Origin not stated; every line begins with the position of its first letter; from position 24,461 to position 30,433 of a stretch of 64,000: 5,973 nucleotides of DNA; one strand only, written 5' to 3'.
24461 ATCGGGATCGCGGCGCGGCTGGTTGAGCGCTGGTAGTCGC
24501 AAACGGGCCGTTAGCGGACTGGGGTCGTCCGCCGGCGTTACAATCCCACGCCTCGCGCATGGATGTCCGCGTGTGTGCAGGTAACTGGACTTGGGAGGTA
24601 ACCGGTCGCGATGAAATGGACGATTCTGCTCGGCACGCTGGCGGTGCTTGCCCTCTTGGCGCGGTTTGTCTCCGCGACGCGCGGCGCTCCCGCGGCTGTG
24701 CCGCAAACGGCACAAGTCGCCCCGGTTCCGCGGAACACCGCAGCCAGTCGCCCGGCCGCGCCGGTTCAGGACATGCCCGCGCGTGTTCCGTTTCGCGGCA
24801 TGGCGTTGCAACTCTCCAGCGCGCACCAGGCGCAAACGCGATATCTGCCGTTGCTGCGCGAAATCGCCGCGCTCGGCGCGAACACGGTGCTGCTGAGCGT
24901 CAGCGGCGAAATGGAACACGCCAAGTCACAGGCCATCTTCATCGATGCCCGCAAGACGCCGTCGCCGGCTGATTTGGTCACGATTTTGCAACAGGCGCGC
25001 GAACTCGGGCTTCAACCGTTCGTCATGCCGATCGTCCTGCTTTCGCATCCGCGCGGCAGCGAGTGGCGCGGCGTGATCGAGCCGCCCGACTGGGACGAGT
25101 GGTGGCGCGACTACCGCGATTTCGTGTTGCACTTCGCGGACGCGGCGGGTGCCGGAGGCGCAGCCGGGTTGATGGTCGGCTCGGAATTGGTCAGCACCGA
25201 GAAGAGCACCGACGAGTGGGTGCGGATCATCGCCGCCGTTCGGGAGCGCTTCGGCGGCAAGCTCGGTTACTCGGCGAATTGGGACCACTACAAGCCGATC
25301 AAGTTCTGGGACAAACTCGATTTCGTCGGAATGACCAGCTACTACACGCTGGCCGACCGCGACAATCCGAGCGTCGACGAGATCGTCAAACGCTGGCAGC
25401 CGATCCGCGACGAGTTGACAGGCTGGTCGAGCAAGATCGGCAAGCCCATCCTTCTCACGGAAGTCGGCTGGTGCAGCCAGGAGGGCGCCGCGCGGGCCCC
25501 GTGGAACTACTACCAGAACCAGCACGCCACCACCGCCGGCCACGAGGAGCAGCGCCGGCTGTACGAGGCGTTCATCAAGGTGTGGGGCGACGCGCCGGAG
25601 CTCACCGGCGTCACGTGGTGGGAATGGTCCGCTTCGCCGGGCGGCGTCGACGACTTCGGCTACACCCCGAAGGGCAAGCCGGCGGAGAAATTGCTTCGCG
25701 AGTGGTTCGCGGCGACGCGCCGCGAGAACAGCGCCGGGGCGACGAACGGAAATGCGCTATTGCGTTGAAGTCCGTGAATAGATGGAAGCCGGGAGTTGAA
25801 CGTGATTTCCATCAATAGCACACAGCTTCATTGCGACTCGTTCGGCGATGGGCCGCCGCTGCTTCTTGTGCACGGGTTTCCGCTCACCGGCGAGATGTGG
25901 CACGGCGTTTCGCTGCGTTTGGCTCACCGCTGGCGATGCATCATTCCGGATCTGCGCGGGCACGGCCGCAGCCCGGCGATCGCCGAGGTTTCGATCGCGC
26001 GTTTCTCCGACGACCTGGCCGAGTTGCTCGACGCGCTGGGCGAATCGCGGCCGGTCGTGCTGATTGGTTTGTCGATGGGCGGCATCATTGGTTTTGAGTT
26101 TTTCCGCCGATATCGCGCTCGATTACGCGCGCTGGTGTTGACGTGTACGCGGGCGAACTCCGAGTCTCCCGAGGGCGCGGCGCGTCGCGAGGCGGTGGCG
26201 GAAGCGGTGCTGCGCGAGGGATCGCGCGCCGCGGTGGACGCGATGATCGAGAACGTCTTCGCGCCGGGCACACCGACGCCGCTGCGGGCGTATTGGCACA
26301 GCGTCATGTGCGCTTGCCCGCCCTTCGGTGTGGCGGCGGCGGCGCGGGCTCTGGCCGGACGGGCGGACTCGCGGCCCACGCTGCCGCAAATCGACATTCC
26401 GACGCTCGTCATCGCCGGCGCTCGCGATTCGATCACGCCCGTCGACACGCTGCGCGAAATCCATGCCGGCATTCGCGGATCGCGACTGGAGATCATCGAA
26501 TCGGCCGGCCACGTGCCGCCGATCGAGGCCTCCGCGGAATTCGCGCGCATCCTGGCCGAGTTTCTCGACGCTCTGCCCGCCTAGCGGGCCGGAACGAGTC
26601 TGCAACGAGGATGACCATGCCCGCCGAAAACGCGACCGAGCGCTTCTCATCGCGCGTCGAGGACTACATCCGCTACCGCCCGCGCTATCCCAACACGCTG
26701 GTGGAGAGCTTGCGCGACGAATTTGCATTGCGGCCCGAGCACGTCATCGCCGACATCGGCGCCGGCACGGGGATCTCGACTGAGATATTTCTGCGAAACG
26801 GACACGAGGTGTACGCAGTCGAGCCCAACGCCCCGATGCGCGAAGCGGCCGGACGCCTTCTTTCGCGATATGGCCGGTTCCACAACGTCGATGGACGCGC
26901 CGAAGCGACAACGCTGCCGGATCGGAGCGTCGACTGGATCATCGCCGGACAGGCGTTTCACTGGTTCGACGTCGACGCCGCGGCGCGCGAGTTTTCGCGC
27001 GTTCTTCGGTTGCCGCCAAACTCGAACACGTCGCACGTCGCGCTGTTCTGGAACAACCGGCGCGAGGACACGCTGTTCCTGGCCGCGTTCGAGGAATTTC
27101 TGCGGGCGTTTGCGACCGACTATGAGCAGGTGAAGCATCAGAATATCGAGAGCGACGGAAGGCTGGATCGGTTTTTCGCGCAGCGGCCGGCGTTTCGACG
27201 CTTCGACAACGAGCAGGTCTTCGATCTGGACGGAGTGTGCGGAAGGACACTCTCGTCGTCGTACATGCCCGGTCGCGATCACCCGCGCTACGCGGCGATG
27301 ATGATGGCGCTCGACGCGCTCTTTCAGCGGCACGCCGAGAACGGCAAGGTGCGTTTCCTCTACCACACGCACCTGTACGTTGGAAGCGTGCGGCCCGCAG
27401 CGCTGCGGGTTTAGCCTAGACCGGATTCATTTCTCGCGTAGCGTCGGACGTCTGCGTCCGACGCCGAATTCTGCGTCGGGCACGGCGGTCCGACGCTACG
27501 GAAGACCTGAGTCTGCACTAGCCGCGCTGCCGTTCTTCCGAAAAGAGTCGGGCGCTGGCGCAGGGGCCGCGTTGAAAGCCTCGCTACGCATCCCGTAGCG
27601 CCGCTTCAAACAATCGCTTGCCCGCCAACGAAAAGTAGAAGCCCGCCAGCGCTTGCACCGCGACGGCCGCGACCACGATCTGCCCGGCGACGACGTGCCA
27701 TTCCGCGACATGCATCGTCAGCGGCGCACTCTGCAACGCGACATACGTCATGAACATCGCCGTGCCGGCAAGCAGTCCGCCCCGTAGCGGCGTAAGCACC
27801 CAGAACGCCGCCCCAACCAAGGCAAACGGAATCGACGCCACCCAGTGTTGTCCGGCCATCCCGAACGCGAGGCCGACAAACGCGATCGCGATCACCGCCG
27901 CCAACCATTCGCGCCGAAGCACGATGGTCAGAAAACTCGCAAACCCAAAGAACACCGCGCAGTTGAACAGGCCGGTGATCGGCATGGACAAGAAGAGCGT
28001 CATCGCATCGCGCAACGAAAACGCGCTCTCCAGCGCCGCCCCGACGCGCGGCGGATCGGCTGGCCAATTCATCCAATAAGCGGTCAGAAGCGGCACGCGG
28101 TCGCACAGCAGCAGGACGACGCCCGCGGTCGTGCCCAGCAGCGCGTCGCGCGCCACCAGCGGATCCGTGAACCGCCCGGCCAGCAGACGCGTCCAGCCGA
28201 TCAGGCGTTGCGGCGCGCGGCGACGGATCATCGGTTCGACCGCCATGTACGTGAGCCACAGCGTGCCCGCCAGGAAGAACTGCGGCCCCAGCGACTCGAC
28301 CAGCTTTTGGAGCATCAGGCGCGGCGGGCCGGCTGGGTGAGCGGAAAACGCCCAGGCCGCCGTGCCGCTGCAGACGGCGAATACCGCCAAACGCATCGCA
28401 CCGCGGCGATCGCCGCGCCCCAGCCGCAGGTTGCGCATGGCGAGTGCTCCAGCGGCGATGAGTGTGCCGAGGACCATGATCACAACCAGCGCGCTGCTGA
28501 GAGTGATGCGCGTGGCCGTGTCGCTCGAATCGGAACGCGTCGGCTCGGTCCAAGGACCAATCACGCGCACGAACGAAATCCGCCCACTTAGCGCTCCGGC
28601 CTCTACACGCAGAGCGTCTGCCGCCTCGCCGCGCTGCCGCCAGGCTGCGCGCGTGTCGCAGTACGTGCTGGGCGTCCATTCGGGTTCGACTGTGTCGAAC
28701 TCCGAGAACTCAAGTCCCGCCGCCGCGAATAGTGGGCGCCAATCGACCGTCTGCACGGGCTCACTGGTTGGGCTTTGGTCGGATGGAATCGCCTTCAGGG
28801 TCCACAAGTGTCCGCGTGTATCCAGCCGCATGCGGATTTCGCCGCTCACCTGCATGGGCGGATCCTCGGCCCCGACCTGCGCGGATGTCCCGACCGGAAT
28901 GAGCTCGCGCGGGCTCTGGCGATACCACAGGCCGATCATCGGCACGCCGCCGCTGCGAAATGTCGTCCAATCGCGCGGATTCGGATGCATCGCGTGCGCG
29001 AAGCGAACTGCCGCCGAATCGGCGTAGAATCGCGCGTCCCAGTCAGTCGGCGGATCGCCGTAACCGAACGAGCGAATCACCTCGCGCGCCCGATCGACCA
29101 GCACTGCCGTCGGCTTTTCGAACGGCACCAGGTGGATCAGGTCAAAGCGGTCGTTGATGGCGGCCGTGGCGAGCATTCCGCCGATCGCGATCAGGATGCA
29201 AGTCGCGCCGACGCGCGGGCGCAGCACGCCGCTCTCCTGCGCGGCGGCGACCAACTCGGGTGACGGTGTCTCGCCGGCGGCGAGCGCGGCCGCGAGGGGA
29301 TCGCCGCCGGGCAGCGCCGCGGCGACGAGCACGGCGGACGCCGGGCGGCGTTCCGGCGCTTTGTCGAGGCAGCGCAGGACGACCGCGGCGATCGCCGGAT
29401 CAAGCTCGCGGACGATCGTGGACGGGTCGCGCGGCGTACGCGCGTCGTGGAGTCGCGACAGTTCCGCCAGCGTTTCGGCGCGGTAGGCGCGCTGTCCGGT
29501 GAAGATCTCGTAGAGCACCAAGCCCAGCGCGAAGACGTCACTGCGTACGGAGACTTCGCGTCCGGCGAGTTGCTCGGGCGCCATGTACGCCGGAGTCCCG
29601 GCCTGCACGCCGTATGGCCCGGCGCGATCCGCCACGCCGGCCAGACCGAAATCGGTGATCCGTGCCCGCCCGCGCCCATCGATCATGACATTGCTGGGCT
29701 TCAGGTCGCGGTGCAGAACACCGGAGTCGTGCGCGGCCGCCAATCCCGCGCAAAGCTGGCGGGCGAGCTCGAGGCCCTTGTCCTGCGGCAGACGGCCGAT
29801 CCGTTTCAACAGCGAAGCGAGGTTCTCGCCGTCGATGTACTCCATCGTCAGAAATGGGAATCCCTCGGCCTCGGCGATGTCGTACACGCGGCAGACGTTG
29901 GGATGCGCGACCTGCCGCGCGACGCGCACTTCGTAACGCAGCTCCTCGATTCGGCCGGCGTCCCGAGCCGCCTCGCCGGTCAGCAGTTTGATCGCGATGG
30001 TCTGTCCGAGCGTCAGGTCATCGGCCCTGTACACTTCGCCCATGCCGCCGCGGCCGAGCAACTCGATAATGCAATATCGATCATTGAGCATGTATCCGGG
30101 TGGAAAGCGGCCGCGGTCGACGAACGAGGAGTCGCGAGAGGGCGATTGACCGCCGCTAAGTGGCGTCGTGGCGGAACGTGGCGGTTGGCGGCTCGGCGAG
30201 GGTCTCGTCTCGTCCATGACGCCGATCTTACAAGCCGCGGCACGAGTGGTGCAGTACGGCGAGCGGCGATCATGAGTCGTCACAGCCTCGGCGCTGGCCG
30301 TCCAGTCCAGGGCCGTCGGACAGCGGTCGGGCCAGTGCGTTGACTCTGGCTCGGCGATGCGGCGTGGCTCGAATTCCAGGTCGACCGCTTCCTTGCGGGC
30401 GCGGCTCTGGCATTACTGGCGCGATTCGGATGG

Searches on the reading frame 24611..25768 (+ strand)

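Call 84: search_protein_families(library=pfam, proteins=[window:24611-25768:+], max_evalue=0.00001)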
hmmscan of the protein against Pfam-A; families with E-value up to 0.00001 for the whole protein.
window:24611-25768:+ (385 aa): 2 families
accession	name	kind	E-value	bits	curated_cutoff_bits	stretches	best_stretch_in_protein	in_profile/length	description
PF22612.2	GH113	-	1.5e-45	156.2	27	1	82-342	21-271/289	Glycoside Hydrolase Family 113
PF13547.12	GTA_TIM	-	1.9e-06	27.9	27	0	167-232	2-79/299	GTA TIM-barrel-like domain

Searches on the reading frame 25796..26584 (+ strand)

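Call 84: search_protein_families(library=pfam, proteins=[window:25796-26584:+], max_evalue=0.00001)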
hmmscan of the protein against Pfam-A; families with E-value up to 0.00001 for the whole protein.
window:25796-26584:+ (262 aa): 3 families
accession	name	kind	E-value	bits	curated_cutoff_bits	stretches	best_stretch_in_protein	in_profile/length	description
PF00561.26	Abhydrolase_1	-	5e-32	112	25.8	1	20-244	1-243/245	alpha/beta hydrolase fold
PF12697.13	Abhydrolase_6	-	9.1e-25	89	26.3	1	22-251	1-216/217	Alpha/beta hydrolase family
PF12146.15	Hydrolase_4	-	2.8e-18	66.6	27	1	23-239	8-232/239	Serine aminopeptidase, S33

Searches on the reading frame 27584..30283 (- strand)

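Call 84: search_protein_families(library=pfam, proteins=[window:27584-30283:-], max_evalue=0.00001)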
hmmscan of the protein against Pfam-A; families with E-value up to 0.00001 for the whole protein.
window:27584-30283:- (899 aa): 3 families
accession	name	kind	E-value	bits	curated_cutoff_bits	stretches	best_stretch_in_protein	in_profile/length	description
PF00069.31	Pkinase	-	2.5e-51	175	31.7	1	72-316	3-254/263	Protein kinase domain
PF07714.23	PK_Tyr_Ser-Thr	-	4.3e-35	121.7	23.1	1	73-318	4-253/258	Protein tyrosine and serine/threonine kinase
PF01636.29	APH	-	9e-09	35.9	23.2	0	173-221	154-203/239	Phosphotransferase enzyme family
